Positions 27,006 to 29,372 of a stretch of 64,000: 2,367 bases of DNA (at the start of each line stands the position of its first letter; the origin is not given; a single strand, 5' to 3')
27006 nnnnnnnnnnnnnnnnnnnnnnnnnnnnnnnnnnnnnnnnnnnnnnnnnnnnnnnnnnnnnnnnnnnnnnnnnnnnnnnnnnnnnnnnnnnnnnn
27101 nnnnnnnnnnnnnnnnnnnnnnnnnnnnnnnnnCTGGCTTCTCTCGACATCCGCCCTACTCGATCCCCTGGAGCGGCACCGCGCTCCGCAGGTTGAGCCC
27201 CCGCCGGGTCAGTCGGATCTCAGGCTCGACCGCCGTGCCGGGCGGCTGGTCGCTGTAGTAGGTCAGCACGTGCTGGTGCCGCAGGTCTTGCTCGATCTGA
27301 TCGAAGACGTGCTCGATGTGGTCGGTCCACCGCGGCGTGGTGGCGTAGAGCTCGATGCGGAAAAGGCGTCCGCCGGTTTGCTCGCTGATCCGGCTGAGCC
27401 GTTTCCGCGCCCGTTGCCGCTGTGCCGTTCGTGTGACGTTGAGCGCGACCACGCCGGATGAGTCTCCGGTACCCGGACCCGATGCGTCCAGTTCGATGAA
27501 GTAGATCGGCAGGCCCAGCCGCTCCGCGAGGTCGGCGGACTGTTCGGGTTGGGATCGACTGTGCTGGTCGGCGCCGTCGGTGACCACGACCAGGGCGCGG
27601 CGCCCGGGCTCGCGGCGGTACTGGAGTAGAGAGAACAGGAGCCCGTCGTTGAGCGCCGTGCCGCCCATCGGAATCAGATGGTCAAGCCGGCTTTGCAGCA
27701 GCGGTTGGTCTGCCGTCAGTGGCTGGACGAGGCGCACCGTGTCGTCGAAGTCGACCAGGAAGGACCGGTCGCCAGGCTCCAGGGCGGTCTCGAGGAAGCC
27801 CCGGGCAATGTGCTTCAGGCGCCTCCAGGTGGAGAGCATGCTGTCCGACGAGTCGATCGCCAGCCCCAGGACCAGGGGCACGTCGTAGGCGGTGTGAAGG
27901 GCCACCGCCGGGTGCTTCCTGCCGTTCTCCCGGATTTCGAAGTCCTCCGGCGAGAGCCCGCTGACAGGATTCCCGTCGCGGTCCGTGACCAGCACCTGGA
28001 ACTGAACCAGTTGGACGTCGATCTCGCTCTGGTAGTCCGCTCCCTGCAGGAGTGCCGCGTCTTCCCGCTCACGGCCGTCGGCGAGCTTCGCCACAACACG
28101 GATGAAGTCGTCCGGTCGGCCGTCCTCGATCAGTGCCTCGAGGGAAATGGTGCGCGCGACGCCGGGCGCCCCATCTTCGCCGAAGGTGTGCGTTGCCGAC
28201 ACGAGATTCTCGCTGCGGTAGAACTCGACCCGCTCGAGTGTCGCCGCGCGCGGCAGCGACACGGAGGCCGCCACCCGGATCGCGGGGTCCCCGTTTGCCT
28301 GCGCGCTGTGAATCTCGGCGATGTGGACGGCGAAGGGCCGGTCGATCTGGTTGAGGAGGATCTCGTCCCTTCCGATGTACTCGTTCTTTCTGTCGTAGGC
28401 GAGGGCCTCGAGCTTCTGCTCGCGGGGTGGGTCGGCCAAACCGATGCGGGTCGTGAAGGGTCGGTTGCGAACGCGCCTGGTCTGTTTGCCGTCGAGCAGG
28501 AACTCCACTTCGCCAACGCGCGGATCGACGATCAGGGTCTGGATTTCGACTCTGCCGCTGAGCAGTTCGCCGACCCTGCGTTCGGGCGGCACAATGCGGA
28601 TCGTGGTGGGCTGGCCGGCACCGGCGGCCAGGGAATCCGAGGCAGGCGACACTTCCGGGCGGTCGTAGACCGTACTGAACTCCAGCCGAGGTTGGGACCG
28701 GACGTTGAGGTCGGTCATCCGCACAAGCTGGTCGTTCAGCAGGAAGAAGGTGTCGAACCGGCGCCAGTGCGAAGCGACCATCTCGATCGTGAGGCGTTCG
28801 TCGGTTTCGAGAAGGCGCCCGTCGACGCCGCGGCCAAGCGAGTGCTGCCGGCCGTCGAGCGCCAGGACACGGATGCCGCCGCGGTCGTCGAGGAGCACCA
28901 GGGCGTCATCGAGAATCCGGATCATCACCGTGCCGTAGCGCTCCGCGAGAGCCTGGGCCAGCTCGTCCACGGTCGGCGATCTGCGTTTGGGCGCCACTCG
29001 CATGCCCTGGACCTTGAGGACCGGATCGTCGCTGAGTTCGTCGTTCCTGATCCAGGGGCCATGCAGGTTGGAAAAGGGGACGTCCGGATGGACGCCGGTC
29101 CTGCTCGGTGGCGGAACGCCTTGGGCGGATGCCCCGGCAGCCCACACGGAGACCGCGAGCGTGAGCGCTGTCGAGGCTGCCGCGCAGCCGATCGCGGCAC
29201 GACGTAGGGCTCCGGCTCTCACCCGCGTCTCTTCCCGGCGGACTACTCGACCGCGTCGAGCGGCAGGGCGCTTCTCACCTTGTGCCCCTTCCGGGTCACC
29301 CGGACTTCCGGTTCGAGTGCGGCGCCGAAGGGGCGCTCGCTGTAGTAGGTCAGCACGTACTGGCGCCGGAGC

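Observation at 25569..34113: Tandem array of four paralogous secreted VWA/MIDAS proteins of the Acidobacteria type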

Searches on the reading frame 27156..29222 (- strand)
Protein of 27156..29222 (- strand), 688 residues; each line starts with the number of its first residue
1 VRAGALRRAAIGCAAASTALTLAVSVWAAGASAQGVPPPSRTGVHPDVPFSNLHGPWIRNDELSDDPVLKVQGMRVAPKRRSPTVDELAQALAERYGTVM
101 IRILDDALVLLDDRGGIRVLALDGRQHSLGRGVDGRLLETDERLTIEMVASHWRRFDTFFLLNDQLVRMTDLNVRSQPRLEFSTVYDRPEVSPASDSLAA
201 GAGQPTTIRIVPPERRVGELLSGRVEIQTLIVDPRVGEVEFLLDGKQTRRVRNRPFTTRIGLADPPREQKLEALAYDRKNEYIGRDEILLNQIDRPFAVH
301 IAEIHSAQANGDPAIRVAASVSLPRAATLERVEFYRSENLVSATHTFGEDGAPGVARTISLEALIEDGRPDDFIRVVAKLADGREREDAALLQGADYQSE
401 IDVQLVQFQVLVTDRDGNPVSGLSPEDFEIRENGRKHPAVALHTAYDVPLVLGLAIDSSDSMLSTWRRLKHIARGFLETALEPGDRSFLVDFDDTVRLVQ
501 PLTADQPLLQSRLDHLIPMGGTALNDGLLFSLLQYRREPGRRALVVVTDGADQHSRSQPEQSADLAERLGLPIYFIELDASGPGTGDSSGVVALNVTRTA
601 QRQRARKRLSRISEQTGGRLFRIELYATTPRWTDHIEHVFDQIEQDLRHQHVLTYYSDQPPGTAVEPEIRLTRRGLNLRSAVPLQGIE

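Call 4: search_protein_families(library=ncbifam, proteins=[window:27156-29222:-], max_evalue=0.01)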
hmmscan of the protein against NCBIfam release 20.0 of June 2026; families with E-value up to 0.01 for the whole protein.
window:27156-29222:- (688 aa): 2 families
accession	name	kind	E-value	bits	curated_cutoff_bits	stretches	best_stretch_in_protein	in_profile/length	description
TIGR03436.1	acidobact_VWFA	subfamily_domain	5.5e-41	141.1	81.25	1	401-662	5-297/324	VWA domain-containing protein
NF047508.1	VWA_BatA_Lepto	exception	1.5e-07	30.8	380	1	484-625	129-258/315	VWA domain-containing protein BatA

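Call 5: search_protein_families(library=pfam, proteins=[window:27156-29222:-], max_evalue=0.01)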
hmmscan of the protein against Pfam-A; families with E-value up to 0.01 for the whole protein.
window:27156-29222:- (688 aa): 2 families
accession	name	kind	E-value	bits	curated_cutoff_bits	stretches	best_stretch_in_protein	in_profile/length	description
PF13519.12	VWA_2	-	5.8e-12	46.6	27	1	454-550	3-106/107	von Willebrand factor type A domain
PF00092.34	VWA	-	9.4e-08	32.9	23.8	1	454-578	4-139/174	von Willebrand factor type A domain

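Call 7: find_homologous_proteins(query=window:27156-29222:-)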
Query window:27156-29222:- (688 aa): 301 proteins with E <= 0.001 among 8000 candidates; the best 120 are listed.
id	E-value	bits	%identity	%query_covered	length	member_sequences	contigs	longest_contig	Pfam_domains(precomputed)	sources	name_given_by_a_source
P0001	0.0e+0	1327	89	100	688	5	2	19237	PF00092.35,PF13519.13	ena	-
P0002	0.0e+0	1281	86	96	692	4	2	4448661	PF13519.13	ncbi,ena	-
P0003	0.0e+0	1279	86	100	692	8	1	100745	PF13519.13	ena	-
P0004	0.0e+0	1260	90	93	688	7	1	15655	PF00092.35,PF13519.13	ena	-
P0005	0.0e+0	1248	89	93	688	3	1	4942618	PF00092.35,PF13519.13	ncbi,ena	-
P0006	0.0e+0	1111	80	93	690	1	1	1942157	PF13519.13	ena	-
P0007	0.0e+0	1093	74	100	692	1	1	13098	PF00092.35,PF13519.13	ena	-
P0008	0.0e+0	1062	80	89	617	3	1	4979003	PF13519.13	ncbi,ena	-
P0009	3.4e-298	1009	73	93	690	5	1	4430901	PF00092.35,PF13519.13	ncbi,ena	-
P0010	1.7e-293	993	68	100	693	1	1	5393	PF00092.35,PF13519.13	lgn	-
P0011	7.8e-286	968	68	98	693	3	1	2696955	PF00092.35,PF13519.13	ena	-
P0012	4.4e-271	919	66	100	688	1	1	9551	PF13519.13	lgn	-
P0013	6.2e-265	899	67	93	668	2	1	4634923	PF13519.13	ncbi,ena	-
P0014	3.4e-263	893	65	95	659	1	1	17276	PF13519.13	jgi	jgi:Ca-activated chloride channel family protein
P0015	6.8e-262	889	64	99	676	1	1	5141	PF13519.13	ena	-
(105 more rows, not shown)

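Call 10: find_encoding_contigs(protein=P0005, flank=10000, max_places=3)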
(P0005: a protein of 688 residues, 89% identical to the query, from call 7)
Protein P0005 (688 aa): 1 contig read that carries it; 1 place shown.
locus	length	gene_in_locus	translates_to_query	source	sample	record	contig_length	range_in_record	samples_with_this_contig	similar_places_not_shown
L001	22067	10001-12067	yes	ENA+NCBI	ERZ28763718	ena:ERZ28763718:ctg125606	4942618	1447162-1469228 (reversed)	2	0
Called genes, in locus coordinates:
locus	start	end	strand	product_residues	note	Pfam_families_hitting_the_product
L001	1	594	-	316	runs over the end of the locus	PF19300:BPD_transp_1_N, PF00528:BPD_transp_1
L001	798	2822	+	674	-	PF13519:VWA_2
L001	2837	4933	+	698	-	PF13519:VWA_2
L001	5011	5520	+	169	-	-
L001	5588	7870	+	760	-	PF13519:VWA_2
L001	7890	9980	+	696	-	PF13519:VWA_2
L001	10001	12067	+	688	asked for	PF00092:VWA (weak), PF13519:VWA_2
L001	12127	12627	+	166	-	-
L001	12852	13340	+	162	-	-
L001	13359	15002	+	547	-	PF00092:VWA (weak), PF13519:VWA_2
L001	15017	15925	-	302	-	-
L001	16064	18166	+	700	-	PF00378:ECH_1, PF16113:ECH_2, PF02737:3HCDH_N, PF00725:3HCDH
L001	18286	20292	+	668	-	PF01011:PQQ, PF13360:PQQ_2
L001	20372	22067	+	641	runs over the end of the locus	PF02129:Peptidase_S15, PF08530:PepX_C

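Call 11: find_encoding_contigs(protein=P0002, flank=10000, max_places=3)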
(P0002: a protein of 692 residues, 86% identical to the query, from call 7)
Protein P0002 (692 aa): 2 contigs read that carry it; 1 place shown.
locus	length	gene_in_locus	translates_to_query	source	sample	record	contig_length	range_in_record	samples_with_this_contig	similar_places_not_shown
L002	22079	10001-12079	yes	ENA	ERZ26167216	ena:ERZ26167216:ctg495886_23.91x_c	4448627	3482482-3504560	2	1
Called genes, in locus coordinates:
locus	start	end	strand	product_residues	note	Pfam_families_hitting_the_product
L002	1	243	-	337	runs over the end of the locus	PF00005:ABC_tran, PF08352:oligo_HPY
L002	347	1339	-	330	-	PF00005:ABC_tran, PF13304:AAA_21 (weak), PF08352:oligo_HPY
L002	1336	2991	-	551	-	PF00496:SBP_bac_5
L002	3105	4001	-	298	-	PF12911:OppC_N, PF00528:BPD_transp_1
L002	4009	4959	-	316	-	PF19300:BPD_transp_1_N, PF00528:BPD_transp_1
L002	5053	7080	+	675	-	PF13519:VWA_2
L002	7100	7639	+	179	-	-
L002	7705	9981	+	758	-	PF13519:VWA_2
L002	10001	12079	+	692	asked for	PF13519:VWA_2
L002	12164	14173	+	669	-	PF13519:VWA_2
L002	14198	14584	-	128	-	-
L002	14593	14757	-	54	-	-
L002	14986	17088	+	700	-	PF00378:ECH_1, PF16113:ECH_2, PF02737:3HCDH_N, PF00725:3HCDH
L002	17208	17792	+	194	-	PF01011:PQQ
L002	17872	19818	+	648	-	PF02129:Peptidase_S15, PF08530:PepX_C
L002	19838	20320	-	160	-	PF08808:RES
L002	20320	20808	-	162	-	PF09722:Xre_MbcA_ParS_C (faint)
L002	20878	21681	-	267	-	PF17837:4PPT_N, PF01648:ACPS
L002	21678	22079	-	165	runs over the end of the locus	PF04134:DCC1-like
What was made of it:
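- On BatA/BatB: None among the called genes within 10 kb in L001 and L002 (calls 10, 11).
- Closest known: BatA/BatB aerotolerance VWA proteins. Different: No membrane anchors and no MoxR, DUF58 or TPR partners (calls 10, 11).
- No FadL-type or lipid transporter was seen next to the array (calls 10, 11). No MoxR ATPase, DUF58 or TPR (BatC-like) gene lies within 10 kb in L001 or L002 (calls 10, 11).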

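Call 28: find_related_loci(query=A1, collection=genome_contigs, flank=10000)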
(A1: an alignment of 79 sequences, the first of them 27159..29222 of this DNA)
Query A1 (688 aa) in genome_contigs; peptide patterns used: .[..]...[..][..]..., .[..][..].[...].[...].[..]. (x = any residue, [..] = any of these).
125 stretches matched a pattern; 73 encode a relative of the query (tblastn E <= 1e-3); 43 distinct loci.
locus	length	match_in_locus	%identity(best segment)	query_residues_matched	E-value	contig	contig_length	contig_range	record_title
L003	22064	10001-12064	92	1-688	0e+0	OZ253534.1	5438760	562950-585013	MAG: Candidatus Multivorans sp. isolate be2d7f3f-f219-46b2-8ad1-06fdd0eb2387 genome assembly, chromosome: 1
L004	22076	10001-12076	85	1-688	0e+0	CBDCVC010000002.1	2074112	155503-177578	MAG: Candidatus Multivorans sp. isolate d43f0643-08c3-4d58-9c0e-53586e9ec49c genome assembly, contig: contig_2, whole ge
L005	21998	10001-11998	86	27-688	0e+0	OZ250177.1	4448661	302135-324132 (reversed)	MAG: Candidatus Multivorans sp. isolate 36e5008e-f582-4c91-8c3b-5baff8031e1a genome assembly, chromosome: 1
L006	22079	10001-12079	85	1-688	0e+0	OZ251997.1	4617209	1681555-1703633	MAG: Candidatus Multivorans sp. isolate 0020eb3c-7439-4c9e-8c72-55202c0a045f genome assembly, chromosome: 1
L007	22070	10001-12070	80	1-688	0e+0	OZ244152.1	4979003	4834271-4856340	MAG: Candidatus Multivorans sp. isolate afea6ae8-3198-4470-b6a0-f74c278aea2c genome assembly, chromosome: 1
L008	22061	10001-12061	68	1-688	0e+0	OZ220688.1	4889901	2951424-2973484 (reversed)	MAG: Thermoanaerobaculia bacterium isolate 17c936d4-adfa-4882-ba3e-7fd0bc385902 genome assembly, chromosome: 1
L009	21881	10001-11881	65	47-688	0e+0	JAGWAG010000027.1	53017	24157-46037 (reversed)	MAG: Acidobacteria bacterium isolate 277c_1 scaffold_3878, whole genome shotgun sequence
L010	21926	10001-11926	65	33-688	0e+0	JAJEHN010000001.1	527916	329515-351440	MAG: Thermoanaerobaculia bacterium isolate p16x60bins.57 k141_289058, whole genome shotgun sequence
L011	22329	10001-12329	65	47-688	0e+0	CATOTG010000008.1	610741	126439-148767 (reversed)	MAG: uncultured Thermoanaerobaculia bacterium isolate 2de50437-b26d-4e32-99b7-ac34be852a58 genome assembly, contig: cont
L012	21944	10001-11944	64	31-688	0e+0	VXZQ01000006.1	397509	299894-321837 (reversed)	MAG: Holophagales bacterium isolate SB0670_bin_39 NODE_12_length_397509_cov_57.742051, whole genome shotgun sequence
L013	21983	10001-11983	63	13-688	0e+0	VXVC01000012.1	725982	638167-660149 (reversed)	MAG: Holophagales bacterium isolate SB0667_bin_1 NODE_2_length_725982_cov_25.974696, whole genome shotgun sequence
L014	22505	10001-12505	65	47-688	0e+0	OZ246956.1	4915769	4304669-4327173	MAG: Thermoanaerobaculia bacterium isolate 44e70480-f7af-46fd-94ad-8fb40e9277de genome assembly, chromosome: 1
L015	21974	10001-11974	64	21-688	0e+0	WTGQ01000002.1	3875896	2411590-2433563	MAG: Acidobacteria bacterium isolate CO36388bin_9 NODE_1_length_3875896_cov_1713.578510, whole genome shotgun sequence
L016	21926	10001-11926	63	33-688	0e+0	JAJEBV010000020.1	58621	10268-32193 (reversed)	MAG: Thermoanaerobaculia bacterium isolate jk18x9bins.56 k141_475836, whole genome shotgun sequence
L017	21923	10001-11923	63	33-688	0e+0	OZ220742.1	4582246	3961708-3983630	MAG: Thermoanaerobaculia bacterium isolate 0db66e92-d31a-4200-8262-fff8455c21c0 genome assembly, chromosome: 1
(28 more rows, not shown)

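Call 32: predict_structure(alignment_id=A1)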
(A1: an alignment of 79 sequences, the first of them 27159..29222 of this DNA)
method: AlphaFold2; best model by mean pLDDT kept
length: 688 residues; sequences in the alignment: 79
mean_pLDDT: 79.0   pTM: 0.71
mean pLDDT of the five models: 79.0, 78.8, 78.7, 75.5, 68.6
residues with pLDDT >= 90: 244; 70-90: 314; 50-70: 42; < 50: 88
segments of 3 or more residues with pLDDT < 50: 1-47, 191-204, 395-400, 582-595, 627-630, 686-688
pLDDT, mean of each block of 10 residues (from residue 1): 29 29 28 24 41 82 88 73 82 79 75 69 80 82 88 92 91 88 85 31 60 84 92 86 95 89 91 92 91 79 85 89 88 94 92 86 87 91 89 53 79 94 94 91 89 90 77 91 91 84 85 70 88 82 93 84 84 89 38 49 84 90 67 86 95 87 86 93 66
secondary structure, 60 per line:
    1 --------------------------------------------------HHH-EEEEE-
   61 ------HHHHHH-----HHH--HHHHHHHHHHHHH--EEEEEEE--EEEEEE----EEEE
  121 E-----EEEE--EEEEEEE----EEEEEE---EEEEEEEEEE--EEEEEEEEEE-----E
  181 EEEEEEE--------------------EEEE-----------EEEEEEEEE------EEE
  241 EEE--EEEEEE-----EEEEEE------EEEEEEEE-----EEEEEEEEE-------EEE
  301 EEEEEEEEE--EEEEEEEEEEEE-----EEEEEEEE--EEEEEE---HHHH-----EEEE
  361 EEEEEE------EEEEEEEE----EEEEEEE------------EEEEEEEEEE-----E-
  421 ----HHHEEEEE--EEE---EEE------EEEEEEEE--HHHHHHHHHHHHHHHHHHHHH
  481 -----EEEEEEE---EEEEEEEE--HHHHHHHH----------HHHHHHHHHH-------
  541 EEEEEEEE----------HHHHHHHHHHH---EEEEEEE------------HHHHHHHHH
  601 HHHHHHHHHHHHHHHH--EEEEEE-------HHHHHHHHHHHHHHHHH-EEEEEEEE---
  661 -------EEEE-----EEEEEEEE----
elements in order (helices of 4 or more, strands of 3 or more residues): E55-59 H67-72 H83-95 E98-104 E107-112 E117-121 E127-130 E133-139 E144-149 E153-162 E165-174 E180-187 E208-211 E223-231 E238-243 E246-251 E257-262 E269-276 E282-290 E298-309 E312-323 E329-336 E339-344 H348-351 E357-366 E373-380 E385-391 E404-413 E428-432 E435-437 E441-443 E450-457 H460-480 E486-492 E496-503 H506-513 H524-533 E541-548 H559-569 E573-579 H592-616 E619-624 H632-648 E650-657 E668-671 E677-684

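Call 36: fold_search(model_id=the predicted structure, library=pdb)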
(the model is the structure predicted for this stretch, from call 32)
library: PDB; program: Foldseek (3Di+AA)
matches with E <= 10: 1570; with E <= 0.001: 297
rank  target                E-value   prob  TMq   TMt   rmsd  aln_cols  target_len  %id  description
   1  6fpz_A                8.6e-11  1.00  0.24  0.28  23.9       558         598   12  Inter-alpha-inhibitor heavy chain 1, D298A (released 2019-02-27)
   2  6fpy_A                8.6e-11  1.00  0.24  0.28  23.9       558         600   12  Inter-alpha-inhibitor heavy chain 1, wild type (released 2019-02-27)
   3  6fpy_B                2.8e-10  1.00  0.24  0.27  24.6       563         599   12  Inter-alpha-inhibitor heavy chain 1, wild type (released 2019-02-27)
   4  3ibs_A                3.1e-08  1.00  0.22  0.66   5.3       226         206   16  Crystal structure of conserved hypothetical protein BatB from Bacteroides thetaiotaomicron (released 2009-08-25)
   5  4wfq                  5.4e-08  1.00  0.23  0.77   3.5       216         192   14  Crystal structure of TFIIH subunit (released 2015-02-18)
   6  4fx5                  6.3e-08  1.00  0.23  0.36  12.2       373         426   12  von Willebrand factor type A from Catenulispora acidiphila (released 2012-07-18)
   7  4okr_B                6.6e-08  1.00  0.21  0.57   3.4       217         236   16  Structures of Toxoplasma gondii MIC2 (released 2014-03-19)
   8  5ivw_0                7.4e-08  1.00  0.22  0.76   4.9       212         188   12  Human core TFIIH bound to DNA within the PIC (released 2016-05-18)
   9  8zmn                  8.6e-08  1.00  0.20  0.64   5.3       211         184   16  Crystal structure of ANTXR1 (released 2024-06-26)
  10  8fz4_A                9.5e-08  1.00  0.22  0.80   2.8       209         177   16  The von Willebrand factor A domain of Anthrax toxin receptor 2 (released 2023-03-01)
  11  4rck_A                1.0e-07  1.00  0.12  0.39  21.0       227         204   22  Crystal Structure of Uncharacterized Membrane Spanning Protein from Vibrio fischeri (released 2014-11-26)
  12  9pd4_E                1.1e-07  1.00  0.22  0.43   3.6       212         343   11  NER dual incision complex - DuIM (released 2026-02-18)
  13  4rck_B                1.2e-07  1.00  0.12  0.38  20.8       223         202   22  Crystal Structure of Uncharacterized Membrane Spanning Protein from Vibrio fischeri (released 2014-11-26)
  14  8ft6                  1.4e-07  1.00  0.22  0.56   2.8       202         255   16  The von Willebrand factor A domain of human capillary morphogenesis gene II, flexibly fused to the 1TEL crystallization  (released 2023-03-22)
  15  7n1o                  1.4e-07  1.00  0.21  0.51   4.4       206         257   17  The von Willebrand factor A domain of human capillary morphogenesis gene II, flexibly fused to the 1TEL crystallization  (released 2021-06-09)
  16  3ibs_B                1.5e-07  1.00  0.21  0.62   6.2       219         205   18  Crystal structure of conserved hypothetical protein BatB from Bacteroides thetaiotaomicron (released 2009-08-25)
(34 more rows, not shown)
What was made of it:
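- Closest known: BatA/BatB aerotolerance VWA proteins. Same: Weak HMM and fold similarity (calls 4, 36).
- The top Foldseek PDB hit is ITIH1 (6fpy), aligned over 558 columns (call 36).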

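Call 50: search_protein_families(library=pfam, proteins=[L012:6793-7542:+], max_evalue=1)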
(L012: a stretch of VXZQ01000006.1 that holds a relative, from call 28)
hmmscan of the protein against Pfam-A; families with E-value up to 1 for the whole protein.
L012:6793-7542:+ (250 aa): 1 family
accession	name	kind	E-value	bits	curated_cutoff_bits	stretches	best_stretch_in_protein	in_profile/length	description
PF01925.25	TauE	-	1.7e-12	47.9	32.6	1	7-237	2-235/237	Sulfite exporter TauE/SafE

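Call 68: search_protein_families(library=padloc, proteins=[window:27159-29222:-], max_evalue=0.001)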
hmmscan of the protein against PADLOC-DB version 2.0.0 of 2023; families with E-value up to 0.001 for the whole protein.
window:27159-29222:- (688 aa): 0 families

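Call 69: search_protein_families(library=ncbifam, proteins=[L012:6793-7542:+], max_evalue=0.001)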
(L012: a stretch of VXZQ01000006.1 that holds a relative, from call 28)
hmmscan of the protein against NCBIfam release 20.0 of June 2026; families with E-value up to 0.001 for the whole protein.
L012:6793-7542:+ (250 aa): 0 families

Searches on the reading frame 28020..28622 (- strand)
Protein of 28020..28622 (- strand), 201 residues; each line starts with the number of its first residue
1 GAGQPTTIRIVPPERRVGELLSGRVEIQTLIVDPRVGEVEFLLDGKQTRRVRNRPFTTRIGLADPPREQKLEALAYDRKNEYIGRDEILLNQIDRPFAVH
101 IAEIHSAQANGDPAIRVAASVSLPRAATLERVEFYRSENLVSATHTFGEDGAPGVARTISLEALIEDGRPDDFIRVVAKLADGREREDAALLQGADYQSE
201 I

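Call 50: search_protein_families(library=pfam, proteins=[window:28020-28622:-], max_evalue=1)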
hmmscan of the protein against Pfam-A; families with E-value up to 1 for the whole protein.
window:28020-28622:- (201 aa): 1 family
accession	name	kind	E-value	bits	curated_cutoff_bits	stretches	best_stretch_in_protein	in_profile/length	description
PF17957.7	Big_7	-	0.012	16.7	24.1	0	114-143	19-46/70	Bacterial Ig domain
